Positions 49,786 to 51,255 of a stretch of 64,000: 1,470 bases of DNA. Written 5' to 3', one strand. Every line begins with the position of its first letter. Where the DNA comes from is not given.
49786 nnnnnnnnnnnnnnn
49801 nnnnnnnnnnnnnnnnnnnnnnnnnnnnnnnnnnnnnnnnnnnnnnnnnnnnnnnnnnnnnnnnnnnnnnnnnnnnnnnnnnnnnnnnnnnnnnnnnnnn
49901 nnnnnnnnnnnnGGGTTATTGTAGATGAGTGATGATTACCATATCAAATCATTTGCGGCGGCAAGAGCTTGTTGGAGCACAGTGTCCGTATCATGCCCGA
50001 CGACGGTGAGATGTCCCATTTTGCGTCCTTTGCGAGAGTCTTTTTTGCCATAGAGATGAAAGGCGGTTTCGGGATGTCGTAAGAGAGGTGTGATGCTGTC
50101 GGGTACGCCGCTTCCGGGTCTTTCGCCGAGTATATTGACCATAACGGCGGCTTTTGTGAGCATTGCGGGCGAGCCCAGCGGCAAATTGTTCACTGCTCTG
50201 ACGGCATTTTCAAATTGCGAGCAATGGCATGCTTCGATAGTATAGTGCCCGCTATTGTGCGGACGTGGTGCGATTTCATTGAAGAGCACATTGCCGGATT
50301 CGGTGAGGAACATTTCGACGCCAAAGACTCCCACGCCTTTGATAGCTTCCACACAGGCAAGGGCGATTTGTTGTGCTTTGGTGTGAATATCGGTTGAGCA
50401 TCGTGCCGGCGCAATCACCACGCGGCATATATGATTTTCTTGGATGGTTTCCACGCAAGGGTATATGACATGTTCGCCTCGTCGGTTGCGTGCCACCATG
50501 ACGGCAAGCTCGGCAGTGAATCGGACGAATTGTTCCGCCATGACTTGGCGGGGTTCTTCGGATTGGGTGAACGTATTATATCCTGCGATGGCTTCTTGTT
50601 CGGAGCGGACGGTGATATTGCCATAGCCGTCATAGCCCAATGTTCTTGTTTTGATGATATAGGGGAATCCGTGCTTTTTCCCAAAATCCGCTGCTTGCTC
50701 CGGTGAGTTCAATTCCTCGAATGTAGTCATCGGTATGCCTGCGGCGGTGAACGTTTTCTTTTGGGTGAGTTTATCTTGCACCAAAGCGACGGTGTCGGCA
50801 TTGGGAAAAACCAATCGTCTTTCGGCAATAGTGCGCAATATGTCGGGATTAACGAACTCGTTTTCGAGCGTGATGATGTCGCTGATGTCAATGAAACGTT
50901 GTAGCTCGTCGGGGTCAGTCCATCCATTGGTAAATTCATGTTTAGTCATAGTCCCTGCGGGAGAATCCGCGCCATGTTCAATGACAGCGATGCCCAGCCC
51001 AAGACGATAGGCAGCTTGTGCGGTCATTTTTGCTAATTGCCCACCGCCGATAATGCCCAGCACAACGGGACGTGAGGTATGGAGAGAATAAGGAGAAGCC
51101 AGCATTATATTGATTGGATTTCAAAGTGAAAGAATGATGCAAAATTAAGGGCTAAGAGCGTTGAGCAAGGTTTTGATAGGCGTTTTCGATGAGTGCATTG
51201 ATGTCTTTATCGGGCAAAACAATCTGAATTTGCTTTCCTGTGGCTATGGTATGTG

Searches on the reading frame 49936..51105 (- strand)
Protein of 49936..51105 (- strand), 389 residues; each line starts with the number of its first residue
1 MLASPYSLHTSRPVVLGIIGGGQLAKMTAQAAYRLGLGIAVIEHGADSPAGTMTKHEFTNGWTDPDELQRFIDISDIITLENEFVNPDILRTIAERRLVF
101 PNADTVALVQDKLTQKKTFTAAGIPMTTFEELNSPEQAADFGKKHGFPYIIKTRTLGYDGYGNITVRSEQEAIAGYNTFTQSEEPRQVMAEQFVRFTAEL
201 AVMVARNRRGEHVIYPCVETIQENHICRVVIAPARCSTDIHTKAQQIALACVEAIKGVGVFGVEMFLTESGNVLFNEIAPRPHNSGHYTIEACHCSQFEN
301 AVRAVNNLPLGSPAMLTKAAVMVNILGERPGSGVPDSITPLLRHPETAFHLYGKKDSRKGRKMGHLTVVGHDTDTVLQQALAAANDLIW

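Call 47: search_protein_families(library=pfam, max_evalue=0.01, proteins=[window:49936-51105:-])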
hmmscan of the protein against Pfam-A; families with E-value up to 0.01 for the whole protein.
window:49936-51105:- (389 aa): 7 families
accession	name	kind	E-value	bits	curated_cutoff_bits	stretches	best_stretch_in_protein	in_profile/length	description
PF02222.28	ATP-grasp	-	3.4e-59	199.9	27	1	119-298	3-179/179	ATP-grasp domain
PF22660.2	RS_preATP-grasp-like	-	2.3e-22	79.6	27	1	16-110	4-98/98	Ribonucleotide synthetase preATP-grasp domain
PF17769.7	PurK_C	-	2.6e-19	69.1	22.6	1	320-379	1-56/56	Phosphoribosylaminoimidazole carboxylase C-terminal domain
PF02786.22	CPSase_L_D2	-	1.7e-08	34.7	19.8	1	111-281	1-179/211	Carbamoyl-phosphate synthase L chain, ATP binding domain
PF07478.18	Dala_Dala_lig_C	-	4.6e-07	30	24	1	121-282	4-176/204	D-ala D-ala ligase C-terminus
PF01071.24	GARS_A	-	0.0022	18.3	27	1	112-195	3-90/194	Phosphoribosylglycinamide synthetase, ATP-grasp (A) domain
PF21244.3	PurT_C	-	0.0072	16.3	26.7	0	342-385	24-66/68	PurT, C-terminal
